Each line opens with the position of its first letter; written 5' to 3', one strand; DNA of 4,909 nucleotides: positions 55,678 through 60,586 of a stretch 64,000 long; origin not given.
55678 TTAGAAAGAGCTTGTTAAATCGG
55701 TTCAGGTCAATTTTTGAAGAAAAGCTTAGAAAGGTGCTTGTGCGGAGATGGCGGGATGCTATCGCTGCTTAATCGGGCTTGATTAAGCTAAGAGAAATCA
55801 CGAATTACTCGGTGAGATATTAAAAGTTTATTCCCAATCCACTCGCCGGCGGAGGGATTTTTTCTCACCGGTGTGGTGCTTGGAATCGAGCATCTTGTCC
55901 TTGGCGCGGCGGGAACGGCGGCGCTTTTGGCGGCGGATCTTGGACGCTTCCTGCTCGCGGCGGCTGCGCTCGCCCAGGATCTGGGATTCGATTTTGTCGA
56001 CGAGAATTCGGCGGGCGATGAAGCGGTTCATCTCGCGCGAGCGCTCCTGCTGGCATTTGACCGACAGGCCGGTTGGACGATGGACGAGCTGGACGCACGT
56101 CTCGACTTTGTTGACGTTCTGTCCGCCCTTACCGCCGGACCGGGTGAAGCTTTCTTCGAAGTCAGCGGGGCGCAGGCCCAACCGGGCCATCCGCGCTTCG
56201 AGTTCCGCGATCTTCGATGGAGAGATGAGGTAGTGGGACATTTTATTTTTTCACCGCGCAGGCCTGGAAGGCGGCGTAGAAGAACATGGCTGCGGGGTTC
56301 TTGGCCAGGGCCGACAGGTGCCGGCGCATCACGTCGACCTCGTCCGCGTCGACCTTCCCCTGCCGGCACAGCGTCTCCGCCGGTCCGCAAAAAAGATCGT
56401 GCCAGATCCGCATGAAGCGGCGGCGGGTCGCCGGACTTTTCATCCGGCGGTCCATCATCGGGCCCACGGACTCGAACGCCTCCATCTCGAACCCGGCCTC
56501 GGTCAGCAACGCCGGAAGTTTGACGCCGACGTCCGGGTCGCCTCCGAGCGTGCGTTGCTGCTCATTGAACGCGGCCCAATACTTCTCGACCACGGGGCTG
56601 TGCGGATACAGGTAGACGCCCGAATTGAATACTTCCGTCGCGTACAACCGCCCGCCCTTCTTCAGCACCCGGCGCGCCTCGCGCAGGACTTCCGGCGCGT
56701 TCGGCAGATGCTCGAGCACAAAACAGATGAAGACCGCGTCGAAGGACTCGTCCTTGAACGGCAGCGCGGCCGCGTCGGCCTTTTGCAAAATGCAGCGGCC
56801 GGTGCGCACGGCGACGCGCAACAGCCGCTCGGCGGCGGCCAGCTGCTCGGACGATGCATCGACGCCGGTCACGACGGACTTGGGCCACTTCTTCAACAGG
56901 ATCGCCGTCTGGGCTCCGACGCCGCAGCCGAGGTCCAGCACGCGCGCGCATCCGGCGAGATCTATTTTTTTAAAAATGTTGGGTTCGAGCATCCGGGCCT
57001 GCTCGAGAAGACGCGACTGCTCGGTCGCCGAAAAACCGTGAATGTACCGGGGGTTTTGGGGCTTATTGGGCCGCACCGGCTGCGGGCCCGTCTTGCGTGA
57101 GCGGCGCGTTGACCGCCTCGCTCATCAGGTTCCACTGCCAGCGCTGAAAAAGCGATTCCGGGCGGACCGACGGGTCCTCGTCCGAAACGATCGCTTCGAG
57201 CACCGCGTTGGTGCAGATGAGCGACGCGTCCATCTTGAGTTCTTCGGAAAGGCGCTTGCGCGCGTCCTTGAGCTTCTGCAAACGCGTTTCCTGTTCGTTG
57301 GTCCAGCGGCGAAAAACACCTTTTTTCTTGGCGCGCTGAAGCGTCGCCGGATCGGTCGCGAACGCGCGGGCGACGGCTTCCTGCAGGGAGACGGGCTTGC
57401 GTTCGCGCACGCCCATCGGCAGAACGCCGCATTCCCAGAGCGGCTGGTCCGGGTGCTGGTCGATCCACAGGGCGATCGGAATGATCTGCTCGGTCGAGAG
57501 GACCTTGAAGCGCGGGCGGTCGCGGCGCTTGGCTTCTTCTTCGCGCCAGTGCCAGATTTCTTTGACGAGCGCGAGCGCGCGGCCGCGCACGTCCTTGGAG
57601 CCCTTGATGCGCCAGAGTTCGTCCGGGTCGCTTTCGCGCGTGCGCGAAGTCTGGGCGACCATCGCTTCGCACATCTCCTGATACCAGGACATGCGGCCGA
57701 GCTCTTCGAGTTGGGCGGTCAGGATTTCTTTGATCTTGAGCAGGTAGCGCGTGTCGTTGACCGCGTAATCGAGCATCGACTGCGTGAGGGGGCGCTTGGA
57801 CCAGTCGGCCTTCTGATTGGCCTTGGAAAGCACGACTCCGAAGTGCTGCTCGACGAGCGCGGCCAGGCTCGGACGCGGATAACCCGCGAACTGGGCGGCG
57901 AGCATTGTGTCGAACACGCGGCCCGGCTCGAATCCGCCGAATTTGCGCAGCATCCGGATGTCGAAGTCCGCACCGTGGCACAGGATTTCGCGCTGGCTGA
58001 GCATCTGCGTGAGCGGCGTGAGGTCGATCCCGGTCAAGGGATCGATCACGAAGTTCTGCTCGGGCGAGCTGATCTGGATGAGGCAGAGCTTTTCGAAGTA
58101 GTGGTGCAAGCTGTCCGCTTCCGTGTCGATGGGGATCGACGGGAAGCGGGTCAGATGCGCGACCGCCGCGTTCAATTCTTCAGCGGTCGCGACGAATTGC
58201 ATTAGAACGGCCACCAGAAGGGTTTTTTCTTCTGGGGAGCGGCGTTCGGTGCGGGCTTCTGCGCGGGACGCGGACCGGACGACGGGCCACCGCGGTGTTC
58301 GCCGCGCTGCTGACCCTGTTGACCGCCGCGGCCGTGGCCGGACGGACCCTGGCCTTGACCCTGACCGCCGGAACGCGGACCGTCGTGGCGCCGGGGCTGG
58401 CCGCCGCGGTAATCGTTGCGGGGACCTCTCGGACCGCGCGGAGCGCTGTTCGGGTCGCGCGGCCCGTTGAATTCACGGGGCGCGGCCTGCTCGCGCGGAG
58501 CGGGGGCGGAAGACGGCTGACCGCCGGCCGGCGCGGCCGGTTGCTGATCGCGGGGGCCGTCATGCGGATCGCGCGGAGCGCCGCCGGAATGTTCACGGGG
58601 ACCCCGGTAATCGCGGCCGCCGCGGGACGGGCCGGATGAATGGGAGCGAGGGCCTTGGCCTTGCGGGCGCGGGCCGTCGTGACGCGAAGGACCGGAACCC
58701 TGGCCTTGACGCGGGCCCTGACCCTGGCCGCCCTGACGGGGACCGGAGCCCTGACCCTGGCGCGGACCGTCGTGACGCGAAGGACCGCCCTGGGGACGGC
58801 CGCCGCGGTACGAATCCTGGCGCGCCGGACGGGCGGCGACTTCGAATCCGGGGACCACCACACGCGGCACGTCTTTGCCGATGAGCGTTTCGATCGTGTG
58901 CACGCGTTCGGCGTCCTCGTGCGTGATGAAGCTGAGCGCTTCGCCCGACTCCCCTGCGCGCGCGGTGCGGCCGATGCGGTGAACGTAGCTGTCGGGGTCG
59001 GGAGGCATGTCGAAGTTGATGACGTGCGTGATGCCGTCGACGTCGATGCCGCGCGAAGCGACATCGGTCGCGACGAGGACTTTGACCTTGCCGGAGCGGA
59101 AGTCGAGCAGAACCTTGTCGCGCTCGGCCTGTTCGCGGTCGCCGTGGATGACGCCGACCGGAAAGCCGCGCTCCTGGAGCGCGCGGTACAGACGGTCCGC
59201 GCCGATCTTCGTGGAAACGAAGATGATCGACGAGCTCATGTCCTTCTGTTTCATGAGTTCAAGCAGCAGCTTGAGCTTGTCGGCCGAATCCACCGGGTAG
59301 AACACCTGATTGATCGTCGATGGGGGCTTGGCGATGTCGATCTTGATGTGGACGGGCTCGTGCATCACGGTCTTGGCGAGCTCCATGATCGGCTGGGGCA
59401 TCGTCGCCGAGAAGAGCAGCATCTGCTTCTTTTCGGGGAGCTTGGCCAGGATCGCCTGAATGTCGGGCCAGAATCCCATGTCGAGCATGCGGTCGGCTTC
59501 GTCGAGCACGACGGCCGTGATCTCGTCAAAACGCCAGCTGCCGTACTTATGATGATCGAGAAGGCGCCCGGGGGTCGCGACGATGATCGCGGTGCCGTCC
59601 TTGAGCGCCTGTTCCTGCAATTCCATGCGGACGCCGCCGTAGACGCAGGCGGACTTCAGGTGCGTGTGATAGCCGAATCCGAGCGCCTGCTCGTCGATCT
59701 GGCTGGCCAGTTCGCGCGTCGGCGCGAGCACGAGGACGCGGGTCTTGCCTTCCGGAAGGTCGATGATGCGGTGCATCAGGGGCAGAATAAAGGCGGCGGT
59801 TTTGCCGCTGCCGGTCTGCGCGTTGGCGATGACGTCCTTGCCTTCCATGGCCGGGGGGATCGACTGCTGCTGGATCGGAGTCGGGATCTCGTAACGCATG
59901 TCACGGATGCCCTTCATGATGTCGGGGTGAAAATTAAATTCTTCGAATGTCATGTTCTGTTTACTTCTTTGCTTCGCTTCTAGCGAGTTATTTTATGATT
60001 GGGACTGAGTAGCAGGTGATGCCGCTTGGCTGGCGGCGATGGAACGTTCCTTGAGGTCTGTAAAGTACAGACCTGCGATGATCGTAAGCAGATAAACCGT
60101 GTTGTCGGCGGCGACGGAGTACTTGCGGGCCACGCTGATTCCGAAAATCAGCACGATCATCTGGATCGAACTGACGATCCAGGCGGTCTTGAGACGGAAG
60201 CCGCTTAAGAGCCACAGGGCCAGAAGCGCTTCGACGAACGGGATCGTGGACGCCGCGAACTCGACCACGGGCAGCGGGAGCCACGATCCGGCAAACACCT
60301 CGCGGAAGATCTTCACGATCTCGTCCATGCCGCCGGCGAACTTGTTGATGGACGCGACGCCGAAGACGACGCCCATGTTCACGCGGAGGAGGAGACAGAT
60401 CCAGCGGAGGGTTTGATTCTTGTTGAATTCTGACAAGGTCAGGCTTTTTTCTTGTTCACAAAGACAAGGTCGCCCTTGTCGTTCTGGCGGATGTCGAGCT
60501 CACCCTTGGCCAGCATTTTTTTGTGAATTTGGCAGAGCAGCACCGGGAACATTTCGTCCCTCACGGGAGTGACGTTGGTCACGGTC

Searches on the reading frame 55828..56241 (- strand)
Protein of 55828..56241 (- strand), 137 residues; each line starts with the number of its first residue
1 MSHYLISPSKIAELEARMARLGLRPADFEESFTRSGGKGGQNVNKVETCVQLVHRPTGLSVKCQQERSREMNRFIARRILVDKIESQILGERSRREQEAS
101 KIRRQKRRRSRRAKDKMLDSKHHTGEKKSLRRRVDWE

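Call 36: search_protein_families(library=pfam, proteins=[window:55828-56241:-], max_evalue=0.001)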
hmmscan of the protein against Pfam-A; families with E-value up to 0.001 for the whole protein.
window:55828-56241:- (137 aa): 1 family
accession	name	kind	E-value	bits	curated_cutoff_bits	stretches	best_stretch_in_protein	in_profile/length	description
PF00472.26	RF-1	-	8.7e-25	87.4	35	1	23-131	7-116/116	RF-1 domain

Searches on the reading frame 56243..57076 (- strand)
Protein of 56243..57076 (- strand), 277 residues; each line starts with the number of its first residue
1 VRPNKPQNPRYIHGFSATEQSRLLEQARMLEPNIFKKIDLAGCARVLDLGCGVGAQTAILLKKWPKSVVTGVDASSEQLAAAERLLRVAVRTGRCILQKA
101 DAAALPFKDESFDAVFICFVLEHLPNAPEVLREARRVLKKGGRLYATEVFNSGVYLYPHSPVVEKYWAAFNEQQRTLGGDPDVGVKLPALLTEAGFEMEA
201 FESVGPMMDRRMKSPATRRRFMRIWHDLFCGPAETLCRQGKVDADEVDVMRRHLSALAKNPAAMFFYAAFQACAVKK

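Call 36: search_protein_families(library=pfam, proteins=[window:56243-57076:-], max_evalue=0.001)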
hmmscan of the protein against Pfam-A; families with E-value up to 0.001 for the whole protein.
window:56243-57076:- (277 aa): 13 families
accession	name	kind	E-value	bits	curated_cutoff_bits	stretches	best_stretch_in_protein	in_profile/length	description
PF08241.18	Methyltransf_11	-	3.1e-25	89.1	21.2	1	47-145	1-94/95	Methyltransferase domain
PF13649.12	Methyltransf_25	-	2.8e-23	82.9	27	1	46-142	1-97/97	Methyltransferase domain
PF08242.18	Methyltransf_12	-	4.1e-19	69.6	30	1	47-144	1-98/98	Methyltransferase domain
PF13847.12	Methyltransf_31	-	3.7e-18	66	27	1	45-149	6-112/145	Methyltransferase domain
PF01209.24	Ubie_methyltran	-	1.3e-15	57.8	20.1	1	43-151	48-156/233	ubiE/COQ5 methyltransferase family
PF13489.12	Methyltransf_23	-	9.1e-15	55.2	27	1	44-197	24-160/164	Methyltransferase domain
PF05175.20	MTS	-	2.4e-07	31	23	1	44-145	33-137/170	Methyltransferase small domain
PF05148.21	Methyltransf_8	-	1.1e-06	29.1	27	1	99-149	110-159/219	Hypothetical methyltransferase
PF01135.25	PCMT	-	4.4e-05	23.8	20.3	1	37-144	68-169/210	Protein-L-isoaspartate(D-aspartate) O-methyltransferase (PCMT)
PF02353.26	CMAS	-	8.1e-05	22.5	27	1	26-150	45-168/273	Mycolic acid cyclopropane synthetase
PF07021.18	MetW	-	8.9e-05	22.6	21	1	43-140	14-104/193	Methionine biosynthesis protein MetW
PF08003.17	Methyltransf_9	-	9.2e-05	22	23.8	1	44-144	117-215/315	Protein of unknown function (DUF1698)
PF00891.24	Methyltransf_2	-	0.00016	21.5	22.3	1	23-149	43-167/210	O-methyltransferase domain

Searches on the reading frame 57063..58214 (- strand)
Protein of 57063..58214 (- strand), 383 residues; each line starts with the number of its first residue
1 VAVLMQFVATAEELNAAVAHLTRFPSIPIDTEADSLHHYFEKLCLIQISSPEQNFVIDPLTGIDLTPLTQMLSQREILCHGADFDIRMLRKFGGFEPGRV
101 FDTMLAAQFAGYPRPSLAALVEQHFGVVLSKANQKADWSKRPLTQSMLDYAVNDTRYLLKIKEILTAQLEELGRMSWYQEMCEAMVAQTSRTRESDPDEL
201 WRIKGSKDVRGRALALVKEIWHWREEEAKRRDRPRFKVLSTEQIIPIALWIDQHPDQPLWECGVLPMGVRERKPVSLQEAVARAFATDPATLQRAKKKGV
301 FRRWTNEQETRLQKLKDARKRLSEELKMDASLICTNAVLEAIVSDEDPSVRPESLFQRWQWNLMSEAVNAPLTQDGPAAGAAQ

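Call 36: search_protein_families(library=pfam, proteins=[window:57063-58214:-], max_evalue=0.001)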
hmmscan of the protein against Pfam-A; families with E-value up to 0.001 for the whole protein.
window:57063-58214:- (383 aa): 2 families
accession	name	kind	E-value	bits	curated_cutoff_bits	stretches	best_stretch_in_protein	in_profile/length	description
PF01612.26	DNA_pol_A_exo1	-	9.6e-38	130.1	23.6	1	6-170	2-173/173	3'-5' exonuclease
PF00570.28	HRDC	-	2.3e-12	47.1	23.8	1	214-248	2-36/68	HRDC domain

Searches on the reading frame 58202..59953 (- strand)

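Call 36: search_protein_families(library=pfam, proteins=[window:58202-59953:-], max_evalue=0.001)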
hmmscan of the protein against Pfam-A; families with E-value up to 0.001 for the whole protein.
window:58202-59953:- (583 aa): 3 families
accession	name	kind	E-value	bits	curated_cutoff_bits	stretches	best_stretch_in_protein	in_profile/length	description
PF00270.35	DEAD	-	4.7e-51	173.3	26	1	25-191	1-166/167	DEAD/DEAH box helicase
PF00271.37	Helicase_C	-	2.3e-34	118.4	23.5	1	225-334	1-110/110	Helicase conserved C-terminal domain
PF04851.21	ResIII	-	9.6e-09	35.8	22.5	1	38-186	23-163/164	Type III restriction enzyme, res subunit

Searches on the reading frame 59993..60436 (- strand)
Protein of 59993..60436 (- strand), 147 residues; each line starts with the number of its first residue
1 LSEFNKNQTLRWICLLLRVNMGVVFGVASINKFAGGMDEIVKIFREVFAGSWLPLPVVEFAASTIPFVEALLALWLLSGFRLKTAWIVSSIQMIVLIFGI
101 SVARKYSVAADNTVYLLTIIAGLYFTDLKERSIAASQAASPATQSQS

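Call 36: search_protein_families(library=pfam, proteins=[window:59993-60436:-], max_evalue=0.001)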
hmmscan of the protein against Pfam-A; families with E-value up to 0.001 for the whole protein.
window:59993-60436:- (147 aa): 2 families
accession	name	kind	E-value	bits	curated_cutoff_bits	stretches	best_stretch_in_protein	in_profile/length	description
PF07291.16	MauE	-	2.3e-07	31.6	27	1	11-106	2-93/128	Methylamine utilisation protein MauE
PF07681.17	DoxX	-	2.6e-05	25.2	23.6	1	14-98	2-81/85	DoxX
